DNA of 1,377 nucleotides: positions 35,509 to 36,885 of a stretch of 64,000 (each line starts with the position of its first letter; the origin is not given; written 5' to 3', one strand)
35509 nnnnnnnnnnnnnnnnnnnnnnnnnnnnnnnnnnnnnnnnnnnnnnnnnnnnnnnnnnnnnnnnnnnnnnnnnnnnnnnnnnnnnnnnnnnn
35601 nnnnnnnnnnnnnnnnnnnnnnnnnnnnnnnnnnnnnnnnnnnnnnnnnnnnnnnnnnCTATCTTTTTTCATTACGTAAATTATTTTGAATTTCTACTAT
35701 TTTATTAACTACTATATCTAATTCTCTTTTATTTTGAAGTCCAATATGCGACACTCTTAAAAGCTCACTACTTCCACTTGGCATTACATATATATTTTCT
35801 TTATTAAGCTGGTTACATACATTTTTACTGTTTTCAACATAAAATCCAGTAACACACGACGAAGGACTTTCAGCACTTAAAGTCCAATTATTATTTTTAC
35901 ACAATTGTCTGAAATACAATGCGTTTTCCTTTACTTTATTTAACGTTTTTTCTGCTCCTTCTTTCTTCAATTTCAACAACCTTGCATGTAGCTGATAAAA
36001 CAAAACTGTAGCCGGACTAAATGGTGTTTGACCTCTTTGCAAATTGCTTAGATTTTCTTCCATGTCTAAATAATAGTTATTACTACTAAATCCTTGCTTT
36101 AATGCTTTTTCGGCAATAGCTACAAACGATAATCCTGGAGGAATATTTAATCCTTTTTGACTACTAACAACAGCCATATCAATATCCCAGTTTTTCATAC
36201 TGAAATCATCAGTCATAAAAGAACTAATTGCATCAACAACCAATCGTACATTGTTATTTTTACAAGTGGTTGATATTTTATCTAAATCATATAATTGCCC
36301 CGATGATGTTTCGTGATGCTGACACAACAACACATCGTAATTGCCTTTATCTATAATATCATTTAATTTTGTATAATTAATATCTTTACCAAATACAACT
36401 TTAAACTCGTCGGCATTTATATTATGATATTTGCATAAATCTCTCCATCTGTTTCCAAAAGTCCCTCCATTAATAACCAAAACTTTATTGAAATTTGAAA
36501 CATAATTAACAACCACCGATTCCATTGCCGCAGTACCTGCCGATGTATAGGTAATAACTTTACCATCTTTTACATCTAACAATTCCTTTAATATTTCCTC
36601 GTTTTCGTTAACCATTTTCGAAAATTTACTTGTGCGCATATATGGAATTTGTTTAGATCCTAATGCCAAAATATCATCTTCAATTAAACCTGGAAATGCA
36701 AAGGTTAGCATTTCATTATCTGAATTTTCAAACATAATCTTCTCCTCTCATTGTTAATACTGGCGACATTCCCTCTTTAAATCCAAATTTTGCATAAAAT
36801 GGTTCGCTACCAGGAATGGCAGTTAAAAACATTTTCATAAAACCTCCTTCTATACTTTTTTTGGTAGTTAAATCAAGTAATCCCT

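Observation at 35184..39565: Translationally coupled 5-gene cassette (DegT aminotransferase / ATP-grasp-HAD fusion / GNAT / class-V aminotransferase / small cytidylyltransferase): candidate pathway for an uncharacterised non-sugar substituent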

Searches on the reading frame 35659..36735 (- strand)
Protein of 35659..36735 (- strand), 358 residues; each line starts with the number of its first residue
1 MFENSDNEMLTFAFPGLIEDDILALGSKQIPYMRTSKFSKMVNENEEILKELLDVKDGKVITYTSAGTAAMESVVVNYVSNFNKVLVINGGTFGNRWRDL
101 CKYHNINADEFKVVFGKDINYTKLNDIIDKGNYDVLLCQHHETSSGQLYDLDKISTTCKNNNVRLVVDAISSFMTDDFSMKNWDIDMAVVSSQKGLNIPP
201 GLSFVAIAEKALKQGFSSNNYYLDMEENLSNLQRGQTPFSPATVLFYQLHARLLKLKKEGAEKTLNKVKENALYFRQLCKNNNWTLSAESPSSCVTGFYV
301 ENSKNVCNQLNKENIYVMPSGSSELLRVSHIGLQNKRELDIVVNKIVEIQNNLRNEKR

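Call 3: search_protein_families(library=pfam, proteins=[window:35659-36735:-], max_evalue=0.01)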
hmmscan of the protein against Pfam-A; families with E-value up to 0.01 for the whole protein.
window:35659-36735:- (358 aa): 2 families
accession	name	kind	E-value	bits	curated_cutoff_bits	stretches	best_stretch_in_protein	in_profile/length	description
PF00266.25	Aminotran_5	-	1.6e-23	83.7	21.5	1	34-317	37-335/371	Aminotransferase class-V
PF01053.26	Cys_Met_Meta_PP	-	0.0013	17.9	27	1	38-176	46-179/381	Cys/Met metabolism PLP-dependent enzyme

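Call 4: search_protein_families(library=ncbifam, proteins=[window:35659-36735:-], max_evalue=0.01)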
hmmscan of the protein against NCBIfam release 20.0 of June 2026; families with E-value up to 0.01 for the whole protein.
window:35659-36735:- (358 aa): 18 families
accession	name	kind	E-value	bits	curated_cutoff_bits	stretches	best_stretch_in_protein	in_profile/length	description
NF045640.1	AspGlyoxATaseBhcA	equivalog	2.9e-40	138.4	650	1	31-295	28-302/395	L-aspartate--glyoxylate aminotransferase BhcA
TIGR03301.1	PhnW-AepZ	equivalog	7.8e-38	130.8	360.8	1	35-348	26-353/355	2-aminoethylphosphonate aminotransferase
NF010006.0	PRK13479.1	equivalog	1.2e-26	93.7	296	1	37-349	34-360/369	2-aminoethylphosphonate--pyruvate transaminase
NF046070.1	PyrdoxPyrvTramin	equivalog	3.8e-24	85.2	600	1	24-334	22-347/369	pyridoxamine--pyruvate transaminase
TIGR02326.1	transamin_PhnW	equivalog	9.3e-22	77.6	400.8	1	60-348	56-358/363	2-aminoethylphosphonate--pyruvate transaminase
NF003764.0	PRK05355.1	equivalog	2e-10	40.2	253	1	34-273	42-271/357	3-phosphoserine/phosphohydroxythreonine transaminase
TIGR01364.1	serC_1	equivalog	2.3e-10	39.9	443.6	1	34-272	39-271/358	phosphoserine transaminase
TIGR01977.1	am_tr_V_EF2568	hypoth_equivalog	2.9e-10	39.7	377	1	35-211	39-216/376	cysteine desulfurase family protein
TIGR01979.1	sufS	subfamily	3.8e-07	29.3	475.1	1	39-212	61-238/403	SufS family cysteine desulfurase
TIGR03812.1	tyr_de_CO2_Arch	equivalog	5.9e-06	25.4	299.4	1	119-346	142-372/375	tyrosine decarboxylase MfnA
TIGR02539.1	SepCysS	equivalog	7.2e-06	25.3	365.25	1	122-352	134-368/370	O-phospho-L-seryl-tRNA:Cys-tRNA synthase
NF005047.0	PRK06460.1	equivalog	5.7e-05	22.2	501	1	26-175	27-173/376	hypothetical protein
TIGR04343.1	egtE_PLP_lyase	equivalog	0.00013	20.9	400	1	51-213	65-221/370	ergothioneine biosynthesis PLP-dependent enzyme EgtE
NF006810.0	PRK09331.1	subfamily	0.00049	19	301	0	109-209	137-237/397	Sep-tRNA:Cys-tRNA synthetase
TIGR03402.1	FeS_nifS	equivalog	0.00082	18.2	530.75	1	33-202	35-205/379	cysteine desulfurase NifS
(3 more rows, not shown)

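Call 7: search_solved_structures(query=window:35659-36735:-, max_evalue=0.001)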
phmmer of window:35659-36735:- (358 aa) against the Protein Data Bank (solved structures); distinct sequences matched with E-value up to 0.001: 42.
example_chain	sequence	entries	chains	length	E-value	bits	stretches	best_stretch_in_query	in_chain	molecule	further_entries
3f0h_A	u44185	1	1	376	1.1e-57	198.9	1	9-351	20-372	Aminotransferase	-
2dr1_A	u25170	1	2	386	2.8e-27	98.9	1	20-357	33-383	386aa long hypothetical serine aminotransferase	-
1iug_A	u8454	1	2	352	4.7e-23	85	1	34-275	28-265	putative aspartate aminotransferase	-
9os7_A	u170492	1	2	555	1.7e-22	83.1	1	28-269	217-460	Methionine--tRNA ligase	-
6pk1_A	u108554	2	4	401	2.4e-21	79.4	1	47-266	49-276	Serine--glyoxylate aminotransferase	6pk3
3zrp_A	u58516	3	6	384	4.5e-21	78.5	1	9-298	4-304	SERINE-PYRUVATE AMINOTRANSFERASE (AGXT)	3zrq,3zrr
1vjo_A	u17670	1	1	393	6.2e-19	71.4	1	38-292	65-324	alanine--glyoxylate aminotransferase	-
6pd1_A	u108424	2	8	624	4e-18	68.8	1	60-265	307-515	Nucleotidyl transferase/aminotransferase, class V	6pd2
2yri_A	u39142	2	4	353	4.4e-16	62.1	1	46-266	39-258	Aminotransferase, class V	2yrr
2bkw_A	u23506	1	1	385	2.7e-15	59.5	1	38-316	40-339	ALANINE-GLYOXYLATE AMINOTRANSFERASE 1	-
4cbs_A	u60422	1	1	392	8.1e-15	57.9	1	7-276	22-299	SERINE--PYRUVATE AMINOTRANSFERASE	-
4cbr_A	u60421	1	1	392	1e-14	57.6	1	7-276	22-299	SERINE--PYRUVATE AMINOTRANSFERASE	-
3isl_A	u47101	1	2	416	1.2e-14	57.3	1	11-210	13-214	Purine catabolism protein pucG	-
5f9s_A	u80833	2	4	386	1.8e-14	56.8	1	7-276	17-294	Serine--pyruvate aminotransferase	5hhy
6mfb_A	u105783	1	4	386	1.8e-14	56.8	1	40-214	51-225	Serine--pyruvate aminotransferase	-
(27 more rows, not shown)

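Call 16: find_homologous_proteins(query=window:35659-36735:-, max_evalue=0.00001)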
Query window:35659-36735:- (358 aa): 1463 proteins with E <= 0.00001 among 5431 candidates; the best 120 are listed.
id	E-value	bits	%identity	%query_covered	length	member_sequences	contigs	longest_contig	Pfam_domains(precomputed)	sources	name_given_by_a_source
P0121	3.9e-235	797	100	100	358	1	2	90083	PF00266.26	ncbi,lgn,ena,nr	ncbi:MAG: alanine--glyoxylate aminotransferase family protein [Ichthyobacteriaceae bacterium]|nr:ala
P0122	3.9e-162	557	65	97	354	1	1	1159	PF00266.26,PF01053.27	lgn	-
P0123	6.4e-153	527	64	97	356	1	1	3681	PF00266.26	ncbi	-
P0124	7.7e-145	500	61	97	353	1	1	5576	PF00266.26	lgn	-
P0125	1.3e-142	493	60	97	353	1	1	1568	PF00266.26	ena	-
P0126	7.5e-139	481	60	96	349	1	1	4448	PF00266.26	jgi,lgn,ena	-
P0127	5.9e-138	478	58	97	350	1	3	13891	PF00155.28,PF00266.26,PF01212.28,PF01053.27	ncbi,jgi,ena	-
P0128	1.8e-133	463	57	96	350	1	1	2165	PF00155.28,PF00266.26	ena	-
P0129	1.1e-132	460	58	97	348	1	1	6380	PF00155.28,PF00266.26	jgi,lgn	-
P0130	2.7e-132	459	57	97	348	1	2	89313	PF00266.26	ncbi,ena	-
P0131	2.9e-132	459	56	97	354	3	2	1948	PF00266.26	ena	-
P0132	1.1e-130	454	57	97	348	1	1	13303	PF00266.26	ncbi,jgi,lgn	-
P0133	1.0e-117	411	55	96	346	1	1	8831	PF00266.26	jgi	jgi:aspartate aminotransferase-like enzyme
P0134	2.3e-116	407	52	96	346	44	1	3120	PF00266.26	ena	-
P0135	2.1e-115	403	51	96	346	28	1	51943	PF00266.26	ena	-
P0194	9.7e-110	385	50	96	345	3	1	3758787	PF00155.28,PF00266.26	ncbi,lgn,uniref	ncbi:pyridoxal-phosphate-dependent aminotransferase family protein [Bacteroides sedimenti]|uniref:Cl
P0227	4.6e-108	379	48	96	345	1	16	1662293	PF00266.26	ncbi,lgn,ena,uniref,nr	ncbi:pyridoxal-phosphate-dependent aminotransferase family protein [Bacteroides congonensis]|uniref:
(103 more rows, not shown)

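Call 17: find_encoding_contigs(protein=P0227, flank=10000, max_places=2)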
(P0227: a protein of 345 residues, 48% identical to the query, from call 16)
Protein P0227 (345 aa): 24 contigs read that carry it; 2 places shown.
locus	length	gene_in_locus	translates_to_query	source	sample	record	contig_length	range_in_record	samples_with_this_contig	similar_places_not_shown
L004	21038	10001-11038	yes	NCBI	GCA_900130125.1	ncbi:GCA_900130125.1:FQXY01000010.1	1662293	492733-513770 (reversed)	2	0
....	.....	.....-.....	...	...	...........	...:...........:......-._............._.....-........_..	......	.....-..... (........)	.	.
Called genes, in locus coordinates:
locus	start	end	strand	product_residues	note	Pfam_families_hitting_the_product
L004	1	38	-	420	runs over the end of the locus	PF00109:ketoacyl-synt, PF02801:Ketoacyl-synt_C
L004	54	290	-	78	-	PF00550:PP-binding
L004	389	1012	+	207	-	PF00551:Formyl_trans_N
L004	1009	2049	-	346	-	PF00389:2-Hacid_dh, PF02826:2-Hacid_dh_C, PF11890:DUF3410 (weak)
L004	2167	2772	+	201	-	PF14063:DUF4254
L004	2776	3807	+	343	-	PF01075:Glyco_transf_9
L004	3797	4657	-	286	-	PF04991:LicD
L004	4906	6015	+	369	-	PF01593:Amino_oxidase, PF13450:NAD_binding_8, PF03275:GLF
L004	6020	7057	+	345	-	PF26334:Gtf3_N, PF26337:Gtf3_C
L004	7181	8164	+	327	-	PF05686:Glyco_transf_90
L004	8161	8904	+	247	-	PF06293:Kdo (faint)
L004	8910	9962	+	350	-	PF04464:Glyphos_transf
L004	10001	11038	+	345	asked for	PF00266:Aminotran_5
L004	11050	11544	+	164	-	PF01467:CTP_transf_like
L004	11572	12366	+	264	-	PF00535:Glycos_transf_2, PF13641:Glyco_tranf_2_3 (weak), PF10111:Glyco_tranf_2_2, PF02709:Glyco_transf_7C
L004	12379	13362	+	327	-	PF00535:Glycos_transf_2, PF10111:Glyco_tranf_2_2, PF13641:Glyco_tranf_2_3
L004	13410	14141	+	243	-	PF05704:Caps_synth, PF12919:TcdA_TcdB (faint), PF04488:Gly_transf_sug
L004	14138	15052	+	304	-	PF01501:Glyco_transf_8, PF18404:Glyco_transf_24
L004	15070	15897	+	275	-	PF00535:Glycos_transf_2, PF10111:Glyco_tranf_2_2, PF13641:Glyco_tranf_2_3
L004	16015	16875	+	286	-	PF00535:Glycos_transf_2, PF10111:Glyco_tranf_2_2 (faint)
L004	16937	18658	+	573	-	PF27449:LtaS_N, PF00884:Sulfatase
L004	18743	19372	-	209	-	PF04991:LicD (faint)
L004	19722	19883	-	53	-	-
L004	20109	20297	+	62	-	-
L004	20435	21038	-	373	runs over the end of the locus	PF13808:DDE_Tnp_1_assoc, PF01609:DDE_Tnp_1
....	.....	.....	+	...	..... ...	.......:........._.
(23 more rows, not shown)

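Call 18: find_encoding_contigs(protein=P0194, flank=10000, max_places=1)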
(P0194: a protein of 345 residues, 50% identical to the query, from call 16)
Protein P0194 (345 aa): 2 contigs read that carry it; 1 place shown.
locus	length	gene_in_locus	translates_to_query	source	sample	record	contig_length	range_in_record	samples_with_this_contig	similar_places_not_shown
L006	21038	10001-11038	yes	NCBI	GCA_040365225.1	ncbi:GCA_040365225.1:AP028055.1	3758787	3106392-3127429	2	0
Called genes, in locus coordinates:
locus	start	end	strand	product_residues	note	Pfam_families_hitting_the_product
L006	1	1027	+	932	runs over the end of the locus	PF01565:FAD_binding_4, PF02913:FAD-oxidase_C, PF13183:Fer4_8 (weak), PF02754:CCG (faint)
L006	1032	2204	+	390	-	-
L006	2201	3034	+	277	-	-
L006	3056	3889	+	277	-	PF13580:SIS_2 (weak), PF22645:GKRP_SIS_N, PF01380:SIS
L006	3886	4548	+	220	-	PF13472:Lipase_GDSL_2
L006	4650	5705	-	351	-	PF00389:2-Hacid_dh, PF02826:2-Hacid_dh_C, PF11890:DUF3410 (weak)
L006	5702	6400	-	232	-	PF00005:ABC_tran, PF13304:AAA_21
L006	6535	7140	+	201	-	PF14063:DUF4254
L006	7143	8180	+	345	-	PF01075:Glyco_transf_9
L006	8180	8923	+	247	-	PF06293:Kdo (weak)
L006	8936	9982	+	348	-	PF04464:Glyphos_transf, PF02350:Epimerase_2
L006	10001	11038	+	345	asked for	PF00155:Aminotran_1_2 (faint), PF00266:Aminotran_5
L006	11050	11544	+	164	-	PF01467:CTP_transf_like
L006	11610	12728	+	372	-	PF13450:NAD_binding_8, PF03275:GLF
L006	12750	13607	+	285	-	PF14393:DUF4422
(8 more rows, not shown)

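Call 19: find_encoding_contigs(protein=P0130, flank=10000, max_places=1)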
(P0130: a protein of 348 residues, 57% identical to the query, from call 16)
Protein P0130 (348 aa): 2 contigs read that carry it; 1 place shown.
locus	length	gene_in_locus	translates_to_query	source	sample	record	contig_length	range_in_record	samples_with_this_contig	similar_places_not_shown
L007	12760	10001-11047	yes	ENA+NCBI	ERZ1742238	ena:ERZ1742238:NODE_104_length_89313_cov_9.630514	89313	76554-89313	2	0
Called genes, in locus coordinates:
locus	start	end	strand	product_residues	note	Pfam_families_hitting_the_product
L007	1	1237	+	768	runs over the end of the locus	PF01073:3Beta_HSD (faint), PF01370:Epimerase, PF04321:RmlD_sub_bind (weak), PF16363:GDP_Man_Dehyd, PF00202:Aminotran_3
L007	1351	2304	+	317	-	PF00685:Sulfotransfer_1 (weak), PF13469:Sulfotransfer_3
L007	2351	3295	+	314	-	PF00685:Sulfotransfer_1, PF13469:Sulfotransfer_3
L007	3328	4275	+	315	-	PF00535:Glycos_transf_2, PF10111:Glyco_tranf_2_2, PF13506:Glyco_transf_21, PF13641:Glyco_tranf_2_3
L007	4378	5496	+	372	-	PF01041:DegT_DnrJ_EryC1, PF00155:Aminotran_1_2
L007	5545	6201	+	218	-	PF17836:PglD_N (weak), PF25084:LbH_EIF2B (weak), PF25087:GMPPB_C (weak), PF00132:Hexapep, PF14602:Hexapep_2 (weak)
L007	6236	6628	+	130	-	PF00903:Glyoxalase, PF13669:Glyoxalase_4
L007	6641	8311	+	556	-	PF21211:FkbH_N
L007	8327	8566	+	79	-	-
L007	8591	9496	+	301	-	PF00685:Sulfotransfer_1, PF13469:Sulfotransfer_3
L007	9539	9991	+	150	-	PF00583:Acetyltransf_1, PF13673:Acetyltransf_10, PF13527:Acetyltransf_9, PF13508:Acetyltransf_7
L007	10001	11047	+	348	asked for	PF00266:Aminotran_5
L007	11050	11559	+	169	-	PF01467:CTP_transf_like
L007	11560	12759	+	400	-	?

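Call 27: find_related_loci(query=A1, collection=genome_contigs, flank=10000)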
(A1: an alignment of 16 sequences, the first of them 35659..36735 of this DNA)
Query A1 (358 aa) in genome_contigs; peptide patterns used: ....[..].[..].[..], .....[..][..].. (x = any residue, [..] = any of these).
247 stretches matched a pattern; 231 encode a relative of the query (tblastn E <= 1e-3); the best 80 are kept; 80 distinct loci.
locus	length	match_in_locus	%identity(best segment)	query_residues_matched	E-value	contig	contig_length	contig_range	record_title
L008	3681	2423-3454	64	8-351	9e-165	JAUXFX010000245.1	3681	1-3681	MAG: Bacteroidota bacterium isolate CSMAG_2914 CSMAG_2914_k117_7176228_length_3681_cov_16.8504, whole genome shotgun seq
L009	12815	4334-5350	58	8-346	1e-137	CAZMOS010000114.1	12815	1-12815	MAG TPA_asm: uncultured Lentimicrobiaceae bacterium isolate binchicken_co64_129 genome assembly, contig: NODE_3609_lengt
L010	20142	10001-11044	51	3-349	1e-125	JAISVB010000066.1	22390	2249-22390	MAG: Culturomica sp. isolate Mx356_bin13 k119_212398, whole genome shotgun sequence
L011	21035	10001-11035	52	9-352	1e-125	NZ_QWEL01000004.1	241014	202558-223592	Odoribacter sp. Z80 Scaffold4_1, whole genome shotgun sequence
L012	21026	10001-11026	50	9-349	6e-123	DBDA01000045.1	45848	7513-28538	MAG TPA_asm: Odoribacter sp. UBA944 UBA944_contig_11453, whole genome shotgun sequence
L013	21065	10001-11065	51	1-352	4e-123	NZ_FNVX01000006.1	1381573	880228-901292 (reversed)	Bacteroides ihuae strain Marseille-P2824T, whole genome shotgun sequence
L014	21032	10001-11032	53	9-351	2e-122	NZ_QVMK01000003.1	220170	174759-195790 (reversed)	Bacteroides sp. 224 scaffold3_size220170, whole genome shotgun sequence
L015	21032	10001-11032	51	9-351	2e-122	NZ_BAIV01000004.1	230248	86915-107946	Bacteroides reticulotermitis JCM 10512, whole genome shotgun sequence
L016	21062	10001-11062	52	7-357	6e-122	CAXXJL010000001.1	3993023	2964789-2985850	MAG: Bacteroidaceae bacterium isolate df2d7d49-e5db-4520-accc-3f86dccd64c9 genome assembly, contig: contig_1, whole geno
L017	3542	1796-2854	48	1-352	3e-124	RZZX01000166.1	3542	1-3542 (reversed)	MAG: Bacteroidia bacterium isolate INTA.CYC.015 contig-100_25714, whole genome shotgun sequence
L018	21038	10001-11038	51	6-350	9e-121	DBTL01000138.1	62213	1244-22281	MAG TPA_asm: Bacteroides sp. UBA1317 UBA1317_contig_16333, whole genome shotgun sequence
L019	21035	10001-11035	49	9-352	1e-119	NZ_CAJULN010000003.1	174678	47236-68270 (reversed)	MAG: uncultured Bacteroides sp. isolate MGBC140467, whole genome shotgun sequence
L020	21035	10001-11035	50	8-351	8e-120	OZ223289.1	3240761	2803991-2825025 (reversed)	MAG: uncultured Bacteroides sp. isolate 957ffbb5-8ec4-4b3e-b4c0-d4f05084aee6 genome assembly, chromosome: 1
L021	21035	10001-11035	50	9-352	1e-119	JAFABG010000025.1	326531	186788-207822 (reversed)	MAG: Bacteroidetes bacterium isolate OH_SBB_114 k127_288862, whole genome shotgun sequence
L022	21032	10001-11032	50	9-351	1e-118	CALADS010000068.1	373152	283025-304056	MAG TPA_asm: uncultured Bacteroides sp. isolate ERR318703_bin.135_CONCOCT_v1.1_MAG genome assembly, contig: ERZ1764592.4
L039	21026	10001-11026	49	11-351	7e-116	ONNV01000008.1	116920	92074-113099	uncultured Prevotellaceae bacterium isolate RUG476 genome assembly, contig: scaffold_90, whole genome shotgun sequence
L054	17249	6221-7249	48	9-350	7e-111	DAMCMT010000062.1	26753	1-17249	MAG TPA_asm: Bacteroides sp. isolate CTOTU49885 NODE_157_length_26753_cov_4.075811, whole genome shotgun sequence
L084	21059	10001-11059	43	5-353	3e-102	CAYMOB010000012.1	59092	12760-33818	MAG TPA_asm: uncultured Muribaculaceae bacterium isolate SRP350583_co2_408 genome assembly, contig: NODE_591_length_5909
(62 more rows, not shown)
